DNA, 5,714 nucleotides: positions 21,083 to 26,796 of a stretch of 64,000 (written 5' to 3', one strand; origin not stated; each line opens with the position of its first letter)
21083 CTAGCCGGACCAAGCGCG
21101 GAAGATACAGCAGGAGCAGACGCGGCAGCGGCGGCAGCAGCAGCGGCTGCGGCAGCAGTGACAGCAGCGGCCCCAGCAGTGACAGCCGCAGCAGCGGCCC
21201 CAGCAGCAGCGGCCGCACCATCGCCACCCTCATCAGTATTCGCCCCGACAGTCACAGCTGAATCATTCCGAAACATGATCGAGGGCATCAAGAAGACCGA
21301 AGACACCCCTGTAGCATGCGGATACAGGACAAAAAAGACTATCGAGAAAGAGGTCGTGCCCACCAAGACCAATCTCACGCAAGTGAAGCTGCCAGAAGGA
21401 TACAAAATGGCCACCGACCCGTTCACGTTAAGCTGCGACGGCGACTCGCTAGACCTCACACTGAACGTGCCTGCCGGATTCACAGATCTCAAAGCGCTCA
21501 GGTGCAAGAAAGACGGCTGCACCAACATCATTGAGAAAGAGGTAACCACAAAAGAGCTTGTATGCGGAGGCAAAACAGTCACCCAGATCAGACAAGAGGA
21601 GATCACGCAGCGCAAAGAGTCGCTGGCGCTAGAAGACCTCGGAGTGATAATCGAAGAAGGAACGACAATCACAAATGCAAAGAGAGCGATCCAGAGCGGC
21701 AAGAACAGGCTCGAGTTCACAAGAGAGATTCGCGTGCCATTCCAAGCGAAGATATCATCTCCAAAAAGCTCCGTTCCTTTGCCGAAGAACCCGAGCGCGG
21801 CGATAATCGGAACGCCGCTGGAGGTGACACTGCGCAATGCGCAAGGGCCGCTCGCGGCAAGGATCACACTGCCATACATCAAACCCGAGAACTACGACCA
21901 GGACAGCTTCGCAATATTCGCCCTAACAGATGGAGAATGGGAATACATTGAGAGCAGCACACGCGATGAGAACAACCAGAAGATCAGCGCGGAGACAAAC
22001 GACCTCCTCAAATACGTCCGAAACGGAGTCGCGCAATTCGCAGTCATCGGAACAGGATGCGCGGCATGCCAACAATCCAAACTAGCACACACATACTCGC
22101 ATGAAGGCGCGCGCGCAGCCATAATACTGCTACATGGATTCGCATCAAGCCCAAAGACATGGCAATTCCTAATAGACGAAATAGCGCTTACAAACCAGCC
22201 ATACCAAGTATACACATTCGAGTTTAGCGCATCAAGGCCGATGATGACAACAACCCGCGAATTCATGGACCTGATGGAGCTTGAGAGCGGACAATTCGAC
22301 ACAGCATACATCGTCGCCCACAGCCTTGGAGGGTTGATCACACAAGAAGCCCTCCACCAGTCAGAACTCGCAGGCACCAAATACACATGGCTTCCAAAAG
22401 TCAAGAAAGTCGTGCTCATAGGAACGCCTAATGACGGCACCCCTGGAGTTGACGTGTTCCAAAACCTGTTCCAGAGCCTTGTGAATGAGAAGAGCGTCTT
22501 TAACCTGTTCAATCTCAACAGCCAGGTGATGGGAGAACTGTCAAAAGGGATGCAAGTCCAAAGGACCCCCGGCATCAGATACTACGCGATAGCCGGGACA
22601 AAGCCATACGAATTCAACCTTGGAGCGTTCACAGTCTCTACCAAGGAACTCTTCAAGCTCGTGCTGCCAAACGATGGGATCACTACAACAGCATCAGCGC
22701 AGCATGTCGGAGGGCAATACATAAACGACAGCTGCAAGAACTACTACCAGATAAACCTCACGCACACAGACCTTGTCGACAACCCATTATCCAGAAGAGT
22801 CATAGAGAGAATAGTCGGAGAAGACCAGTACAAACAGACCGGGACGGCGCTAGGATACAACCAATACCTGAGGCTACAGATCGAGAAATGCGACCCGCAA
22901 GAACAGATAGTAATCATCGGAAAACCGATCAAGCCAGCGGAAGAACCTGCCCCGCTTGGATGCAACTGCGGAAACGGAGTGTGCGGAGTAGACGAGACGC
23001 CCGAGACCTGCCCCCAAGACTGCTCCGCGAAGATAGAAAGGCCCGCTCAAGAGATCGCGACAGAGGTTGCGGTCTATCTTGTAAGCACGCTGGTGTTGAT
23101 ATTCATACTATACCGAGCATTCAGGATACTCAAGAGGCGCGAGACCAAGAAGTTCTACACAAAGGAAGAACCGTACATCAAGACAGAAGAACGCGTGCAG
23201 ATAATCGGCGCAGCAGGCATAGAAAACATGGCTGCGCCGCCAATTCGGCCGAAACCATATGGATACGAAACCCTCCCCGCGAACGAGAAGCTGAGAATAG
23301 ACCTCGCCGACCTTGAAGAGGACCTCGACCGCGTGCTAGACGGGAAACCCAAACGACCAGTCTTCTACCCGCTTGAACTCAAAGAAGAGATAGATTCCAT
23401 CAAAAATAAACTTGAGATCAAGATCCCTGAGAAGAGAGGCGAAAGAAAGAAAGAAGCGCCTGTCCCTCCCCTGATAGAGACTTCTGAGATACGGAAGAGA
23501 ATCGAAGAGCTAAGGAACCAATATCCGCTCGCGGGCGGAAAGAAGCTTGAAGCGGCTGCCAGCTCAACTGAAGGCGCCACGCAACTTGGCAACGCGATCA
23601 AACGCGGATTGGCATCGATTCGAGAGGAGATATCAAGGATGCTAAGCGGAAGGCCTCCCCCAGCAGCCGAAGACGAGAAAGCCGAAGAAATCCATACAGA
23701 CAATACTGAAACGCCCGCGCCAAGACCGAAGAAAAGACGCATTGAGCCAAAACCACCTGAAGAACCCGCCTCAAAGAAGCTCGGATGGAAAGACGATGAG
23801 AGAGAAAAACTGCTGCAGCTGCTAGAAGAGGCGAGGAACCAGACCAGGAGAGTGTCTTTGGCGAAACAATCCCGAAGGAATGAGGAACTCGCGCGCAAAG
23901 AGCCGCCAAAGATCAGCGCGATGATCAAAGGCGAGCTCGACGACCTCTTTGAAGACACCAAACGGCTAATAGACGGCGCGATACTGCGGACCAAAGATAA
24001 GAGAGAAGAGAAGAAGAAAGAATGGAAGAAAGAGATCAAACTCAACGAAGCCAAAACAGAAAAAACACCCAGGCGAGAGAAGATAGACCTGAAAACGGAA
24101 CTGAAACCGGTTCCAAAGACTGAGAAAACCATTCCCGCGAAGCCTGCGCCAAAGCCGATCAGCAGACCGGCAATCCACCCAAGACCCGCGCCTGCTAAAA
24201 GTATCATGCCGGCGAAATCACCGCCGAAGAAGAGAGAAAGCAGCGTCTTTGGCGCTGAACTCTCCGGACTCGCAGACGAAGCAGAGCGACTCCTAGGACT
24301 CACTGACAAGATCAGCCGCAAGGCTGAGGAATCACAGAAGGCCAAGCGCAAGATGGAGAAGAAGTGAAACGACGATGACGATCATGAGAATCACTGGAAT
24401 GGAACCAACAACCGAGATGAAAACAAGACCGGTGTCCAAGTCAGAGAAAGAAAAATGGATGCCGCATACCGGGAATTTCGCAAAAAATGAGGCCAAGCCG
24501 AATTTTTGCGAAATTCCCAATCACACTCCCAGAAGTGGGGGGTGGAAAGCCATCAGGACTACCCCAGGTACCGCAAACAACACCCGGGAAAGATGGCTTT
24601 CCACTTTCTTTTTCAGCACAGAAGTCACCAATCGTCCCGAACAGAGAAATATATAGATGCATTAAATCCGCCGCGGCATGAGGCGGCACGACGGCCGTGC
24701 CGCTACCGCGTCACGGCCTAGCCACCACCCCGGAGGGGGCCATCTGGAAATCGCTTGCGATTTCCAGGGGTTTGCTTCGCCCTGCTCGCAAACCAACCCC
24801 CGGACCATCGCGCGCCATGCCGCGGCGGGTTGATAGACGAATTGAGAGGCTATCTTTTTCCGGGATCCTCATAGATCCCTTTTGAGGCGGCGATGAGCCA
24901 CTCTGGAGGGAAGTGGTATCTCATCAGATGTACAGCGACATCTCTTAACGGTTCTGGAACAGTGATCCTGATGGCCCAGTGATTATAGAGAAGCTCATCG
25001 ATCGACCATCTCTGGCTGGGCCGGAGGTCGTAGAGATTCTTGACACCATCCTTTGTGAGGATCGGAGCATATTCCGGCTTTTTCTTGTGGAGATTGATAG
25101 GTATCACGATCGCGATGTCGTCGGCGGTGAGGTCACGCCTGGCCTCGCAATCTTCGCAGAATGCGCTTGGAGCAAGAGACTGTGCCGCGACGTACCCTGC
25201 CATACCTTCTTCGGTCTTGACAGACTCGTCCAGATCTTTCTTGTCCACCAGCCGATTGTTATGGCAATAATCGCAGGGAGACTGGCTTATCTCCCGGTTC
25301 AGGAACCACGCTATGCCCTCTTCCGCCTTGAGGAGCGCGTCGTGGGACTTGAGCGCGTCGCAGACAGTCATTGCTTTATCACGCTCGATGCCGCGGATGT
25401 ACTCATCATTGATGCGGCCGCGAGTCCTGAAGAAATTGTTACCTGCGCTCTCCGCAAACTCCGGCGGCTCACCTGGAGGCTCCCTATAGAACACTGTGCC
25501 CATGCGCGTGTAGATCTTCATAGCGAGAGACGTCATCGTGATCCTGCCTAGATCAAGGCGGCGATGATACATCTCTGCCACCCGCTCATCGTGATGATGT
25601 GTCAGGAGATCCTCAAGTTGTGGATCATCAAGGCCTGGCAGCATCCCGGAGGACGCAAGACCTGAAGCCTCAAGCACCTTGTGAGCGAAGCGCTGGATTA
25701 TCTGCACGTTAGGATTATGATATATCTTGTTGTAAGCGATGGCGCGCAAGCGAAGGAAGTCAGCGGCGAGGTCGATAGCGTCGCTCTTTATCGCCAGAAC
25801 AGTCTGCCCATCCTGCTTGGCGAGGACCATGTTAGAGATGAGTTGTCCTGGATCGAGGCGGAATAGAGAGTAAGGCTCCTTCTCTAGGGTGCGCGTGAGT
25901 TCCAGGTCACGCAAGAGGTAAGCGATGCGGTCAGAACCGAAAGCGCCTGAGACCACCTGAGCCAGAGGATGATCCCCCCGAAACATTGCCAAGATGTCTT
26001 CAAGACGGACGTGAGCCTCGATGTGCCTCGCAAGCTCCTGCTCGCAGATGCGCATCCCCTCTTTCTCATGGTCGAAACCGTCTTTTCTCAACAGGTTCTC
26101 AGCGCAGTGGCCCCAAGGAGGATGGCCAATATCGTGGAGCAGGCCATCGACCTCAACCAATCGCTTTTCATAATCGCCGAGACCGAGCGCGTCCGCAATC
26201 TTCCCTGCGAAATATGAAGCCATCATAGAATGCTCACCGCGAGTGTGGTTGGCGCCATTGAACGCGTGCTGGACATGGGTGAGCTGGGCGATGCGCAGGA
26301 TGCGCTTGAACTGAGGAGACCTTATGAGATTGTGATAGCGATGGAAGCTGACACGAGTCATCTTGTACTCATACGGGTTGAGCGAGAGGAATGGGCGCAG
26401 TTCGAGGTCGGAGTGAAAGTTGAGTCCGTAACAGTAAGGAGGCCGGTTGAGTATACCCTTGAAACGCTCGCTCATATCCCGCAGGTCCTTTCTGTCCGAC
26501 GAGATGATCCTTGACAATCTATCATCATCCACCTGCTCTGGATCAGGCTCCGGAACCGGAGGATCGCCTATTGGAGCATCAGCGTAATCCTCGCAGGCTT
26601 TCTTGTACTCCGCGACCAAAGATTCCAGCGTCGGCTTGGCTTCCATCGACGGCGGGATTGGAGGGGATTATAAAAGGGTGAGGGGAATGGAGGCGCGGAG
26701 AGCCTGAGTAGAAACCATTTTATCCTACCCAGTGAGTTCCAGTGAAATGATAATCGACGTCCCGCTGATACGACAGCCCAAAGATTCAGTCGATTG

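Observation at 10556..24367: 4,603-aa double-anchored surface protein combining two subtilases, a hyper-sequon beta-helix and a lipase-like domain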

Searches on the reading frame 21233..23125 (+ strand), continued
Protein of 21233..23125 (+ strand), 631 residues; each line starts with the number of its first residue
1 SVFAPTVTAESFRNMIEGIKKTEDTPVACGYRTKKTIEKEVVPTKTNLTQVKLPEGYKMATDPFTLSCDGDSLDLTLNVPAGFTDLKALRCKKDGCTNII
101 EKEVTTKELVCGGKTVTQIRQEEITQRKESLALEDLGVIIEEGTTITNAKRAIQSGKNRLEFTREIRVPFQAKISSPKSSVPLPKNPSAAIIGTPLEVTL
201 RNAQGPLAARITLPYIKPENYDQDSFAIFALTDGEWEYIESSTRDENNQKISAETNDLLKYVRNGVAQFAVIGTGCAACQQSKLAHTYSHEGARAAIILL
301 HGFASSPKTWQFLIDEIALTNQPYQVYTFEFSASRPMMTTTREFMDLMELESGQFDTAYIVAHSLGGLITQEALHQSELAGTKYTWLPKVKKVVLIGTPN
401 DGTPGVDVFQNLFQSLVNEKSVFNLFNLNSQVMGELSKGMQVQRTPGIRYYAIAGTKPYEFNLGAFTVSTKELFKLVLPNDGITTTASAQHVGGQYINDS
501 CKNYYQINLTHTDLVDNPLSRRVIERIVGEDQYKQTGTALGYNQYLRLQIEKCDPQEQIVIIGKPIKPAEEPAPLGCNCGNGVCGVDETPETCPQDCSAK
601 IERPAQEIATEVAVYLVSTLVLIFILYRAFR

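Call 66: list_cluster_members(proteins=[P0116, P0117, P0118, P0119, P0120, P0121, P0122, P0129, P0137, P0138])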
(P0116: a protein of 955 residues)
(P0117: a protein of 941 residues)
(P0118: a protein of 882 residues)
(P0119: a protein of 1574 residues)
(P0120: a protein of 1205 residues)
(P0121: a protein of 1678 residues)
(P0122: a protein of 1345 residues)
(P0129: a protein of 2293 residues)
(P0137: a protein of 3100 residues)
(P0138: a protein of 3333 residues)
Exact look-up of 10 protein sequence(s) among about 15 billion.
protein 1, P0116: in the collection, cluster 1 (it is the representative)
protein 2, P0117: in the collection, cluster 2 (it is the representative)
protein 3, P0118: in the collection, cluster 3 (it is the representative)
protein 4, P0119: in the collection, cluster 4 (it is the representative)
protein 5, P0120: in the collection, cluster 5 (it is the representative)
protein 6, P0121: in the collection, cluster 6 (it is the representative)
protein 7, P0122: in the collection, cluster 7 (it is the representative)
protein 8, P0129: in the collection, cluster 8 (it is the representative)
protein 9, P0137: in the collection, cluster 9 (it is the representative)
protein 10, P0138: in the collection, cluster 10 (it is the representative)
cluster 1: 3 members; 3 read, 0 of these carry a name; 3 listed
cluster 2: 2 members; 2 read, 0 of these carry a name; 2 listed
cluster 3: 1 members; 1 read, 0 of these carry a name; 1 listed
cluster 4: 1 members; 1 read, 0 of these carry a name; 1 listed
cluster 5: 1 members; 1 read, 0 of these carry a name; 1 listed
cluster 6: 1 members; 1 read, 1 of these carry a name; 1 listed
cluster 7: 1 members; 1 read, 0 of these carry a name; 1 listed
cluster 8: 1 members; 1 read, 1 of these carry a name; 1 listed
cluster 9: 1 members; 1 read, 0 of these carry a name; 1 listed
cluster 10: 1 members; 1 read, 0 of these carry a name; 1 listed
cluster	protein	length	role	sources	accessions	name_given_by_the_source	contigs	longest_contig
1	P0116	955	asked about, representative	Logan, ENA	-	-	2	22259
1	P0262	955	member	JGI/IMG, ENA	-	-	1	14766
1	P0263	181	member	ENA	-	-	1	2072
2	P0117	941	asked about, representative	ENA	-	-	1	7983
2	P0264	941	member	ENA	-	-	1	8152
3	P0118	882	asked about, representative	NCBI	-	-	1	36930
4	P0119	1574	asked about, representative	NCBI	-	-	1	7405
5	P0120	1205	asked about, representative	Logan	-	-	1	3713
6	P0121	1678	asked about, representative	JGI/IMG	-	parallel beta-helix repeat protein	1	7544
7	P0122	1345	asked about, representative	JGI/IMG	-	-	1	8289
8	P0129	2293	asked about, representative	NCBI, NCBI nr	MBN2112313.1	hypothetical protein JW707_04415 [Candidatus Woesearchaeota archaeon] | hypothetical protein [Candidatus Woesearchaeota archaeon]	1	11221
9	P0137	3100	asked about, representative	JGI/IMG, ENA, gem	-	-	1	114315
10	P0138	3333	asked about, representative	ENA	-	-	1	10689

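Call 106: find_encoding_contigs(protein=P0007, flank=6000, max_places=1)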
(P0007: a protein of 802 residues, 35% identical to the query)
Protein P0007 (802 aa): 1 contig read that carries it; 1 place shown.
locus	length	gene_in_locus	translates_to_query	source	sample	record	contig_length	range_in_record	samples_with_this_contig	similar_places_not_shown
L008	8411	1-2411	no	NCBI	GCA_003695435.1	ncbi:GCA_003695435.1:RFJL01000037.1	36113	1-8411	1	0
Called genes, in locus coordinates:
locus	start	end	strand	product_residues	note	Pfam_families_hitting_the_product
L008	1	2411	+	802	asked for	?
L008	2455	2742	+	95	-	-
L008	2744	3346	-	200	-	PF03167:UDG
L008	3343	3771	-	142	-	PF00692:dUTPase, PF22769:DCD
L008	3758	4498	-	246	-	PF21003:NucS_N, PF01939:NucS_C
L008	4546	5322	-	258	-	PF21948:LplA-B_cat, PF03099:BPL_LplA_LipB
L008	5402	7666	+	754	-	PF01326:PPDK_N, PF00391:PEP-utilizers, PF02896:PEP-utilizers_C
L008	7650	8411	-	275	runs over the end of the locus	PF01170:UPF0020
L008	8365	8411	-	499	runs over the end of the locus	-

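Call 107: find_encoding_contigs(protein=P0009, flank=6000, max_places=1)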
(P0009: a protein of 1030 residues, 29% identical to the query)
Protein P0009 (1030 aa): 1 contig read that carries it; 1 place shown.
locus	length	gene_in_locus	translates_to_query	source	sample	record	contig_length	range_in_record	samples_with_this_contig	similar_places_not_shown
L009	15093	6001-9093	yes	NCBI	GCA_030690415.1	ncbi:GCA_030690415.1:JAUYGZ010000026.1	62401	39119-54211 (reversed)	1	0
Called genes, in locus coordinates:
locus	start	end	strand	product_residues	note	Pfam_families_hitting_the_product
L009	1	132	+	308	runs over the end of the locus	-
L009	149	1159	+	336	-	-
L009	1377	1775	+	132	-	PF05635:23S_rRNA_IVP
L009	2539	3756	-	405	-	PF13173:AAA_14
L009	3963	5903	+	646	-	PF13948:DUF4215 (weak)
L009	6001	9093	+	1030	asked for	-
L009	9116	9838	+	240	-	-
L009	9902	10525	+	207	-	PF00406:ADK, PF13207:AAA_17, PF13238:AAA_18, PF13671:AAA_33 (weak)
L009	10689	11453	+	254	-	PF00557:Peptidase_M24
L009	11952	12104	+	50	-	PF00444:Ribosomal_L36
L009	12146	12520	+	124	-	PF00416:Ribosomal_S13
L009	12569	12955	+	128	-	PF00411:Ribosomal_S11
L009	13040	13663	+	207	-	PF00163:Ribosomal_S4, PF01479:S4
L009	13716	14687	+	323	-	PF01193:RNA_pol_L, PF01000:RNA_pol_A_bac, PF03118:RNA_pol_A_CTD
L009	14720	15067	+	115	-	PF01196:Ribosomal_L17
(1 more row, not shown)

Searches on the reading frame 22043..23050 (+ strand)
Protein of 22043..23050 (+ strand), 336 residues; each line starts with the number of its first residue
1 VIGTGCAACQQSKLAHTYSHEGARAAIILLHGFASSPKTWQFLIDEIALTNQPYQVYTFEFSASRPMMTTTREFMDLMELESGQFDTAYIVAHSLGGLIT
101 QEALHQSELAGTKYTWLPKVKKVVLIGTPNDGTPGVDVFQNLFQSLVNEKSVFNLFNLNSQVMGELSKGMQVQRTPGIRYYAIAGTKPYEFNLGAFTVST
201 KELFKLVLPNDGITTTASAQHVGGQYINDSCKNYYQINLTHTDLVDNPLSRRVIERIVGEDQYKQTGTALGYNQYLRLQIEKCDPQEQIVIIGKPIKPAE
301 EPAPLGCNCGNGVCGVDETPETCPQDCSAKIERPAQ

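Call 15: search_protein_families(library=pfam, proteins=[window:22043-23050:+], max_evalue=1)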
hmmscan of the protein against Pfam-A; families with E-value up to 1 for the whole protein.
window:22043-23050:+ (336 aa): 12 families
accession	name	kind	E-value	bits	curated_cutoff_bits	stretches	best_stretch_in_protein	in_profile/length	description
PF12697.13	Abhydrolase_6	-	4e-06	28.1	26.3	1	27-137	1-102/217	Alpha/beta hydrolase family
PF00561.26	Abhydrolase_1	-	1.4e-05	25.3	25.8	1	26-136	2-110/245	alpha/beta hydrolase fold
PF24096.1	DUF7379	-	0.00015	22.2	33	1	87-134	71-116/191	Domain of unknown function (DUF7379)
PF05057.20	DUF676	-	0.0012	18.8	20.3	1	27-107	8-99/217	Putative serine esterase (DUF676)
PF07819.20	PGAP1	-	0.0016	18.7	24.3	1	73-155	78-155/233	PGAP1-like alpha/beta domain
PF06028.17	DUF915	-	0.0071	16.2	22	1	84-149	101-162/255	Alpha/beta hydrolase of unknown function (DUF915)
PF12146.15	Hydrolase_4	-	0.0092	15.7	27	1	68-108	59-98/239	Serine aminopeptidase, S33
PF05990.18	DUF900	-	0.019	14.9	20.5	1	85-156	93-159/232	Alpha/beta hydrolase of unknown function (DUF900)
PF05728.18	UPF0227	-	0.051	13.9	21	1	27-100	2-73/187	Uncharacterised protein family (UPF0227)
PF13662.12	Toprim_4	-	0.098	13.3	25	1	74-146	9-74/85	Toprim domain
PF02450.21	LCAT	-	0.23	11.1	21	1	87-134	122-166/392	Lecithin:cholesterol acyltransferase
PF06821.19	Ser_hydrolase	-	0.24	11.7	22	1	28-108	2-77/172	Serine hydrolase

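Call 34: search_solved_structures(query=window:22043-23050:+, max_evalue=1, show_alignments=2)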
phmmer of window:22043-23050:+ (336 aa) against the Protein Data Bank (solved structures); distinct sequences matched with E-value up to 1: 2.
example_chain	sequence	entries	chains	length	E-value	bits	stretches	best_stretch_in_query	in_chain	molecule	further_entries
8vcz_A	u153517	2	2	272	0.37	12.8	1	20-83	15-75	Probable esterase D14L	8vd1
3dkr_A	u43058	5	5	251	0.58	12.2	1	17-83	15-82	Esterase D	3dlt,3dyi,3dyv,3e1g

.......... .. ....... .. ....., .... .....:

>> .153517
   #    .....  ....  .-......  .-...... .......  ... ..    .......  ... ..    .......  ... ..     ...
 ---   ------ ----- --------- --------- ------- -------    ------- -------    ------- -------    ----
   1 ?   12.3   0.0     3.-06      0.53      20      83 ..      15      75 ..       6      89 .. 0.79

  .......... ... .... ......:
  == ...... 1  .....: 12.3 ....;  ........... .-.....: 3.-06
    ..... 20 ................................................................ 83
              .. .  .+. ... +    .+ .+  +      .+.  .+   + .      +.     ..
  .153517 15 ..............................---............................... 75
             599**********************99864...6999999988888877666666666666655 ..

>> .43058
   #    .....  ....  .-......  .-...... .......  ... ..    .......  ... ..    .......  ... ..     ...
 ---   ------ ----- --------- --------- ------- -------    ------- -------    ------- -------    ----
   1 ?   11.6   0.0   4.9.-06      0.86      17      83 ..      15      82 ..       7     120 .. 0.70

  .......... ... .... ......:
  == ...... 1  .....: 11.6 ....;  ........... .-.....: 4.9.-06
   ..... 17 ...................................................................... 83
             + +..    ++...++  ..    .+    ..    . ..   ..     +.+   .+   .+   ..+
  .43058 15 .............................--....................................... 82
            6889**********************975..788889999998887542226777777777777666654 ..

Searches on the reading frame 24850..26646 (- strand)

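Call 9: search_protein_families(library=pfam, proteins=[window:24850-26646:-], max_evalue=0.001)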
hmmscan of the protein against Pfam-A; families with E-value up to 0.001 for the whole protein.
window:24850-26646:- (598 aa): 1 family
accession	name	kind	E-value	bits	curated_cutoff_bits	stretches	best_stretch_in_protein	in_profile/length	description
PF01966.28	HD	-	2.6e-09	37.8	22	1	136-222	1-82/116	HD domain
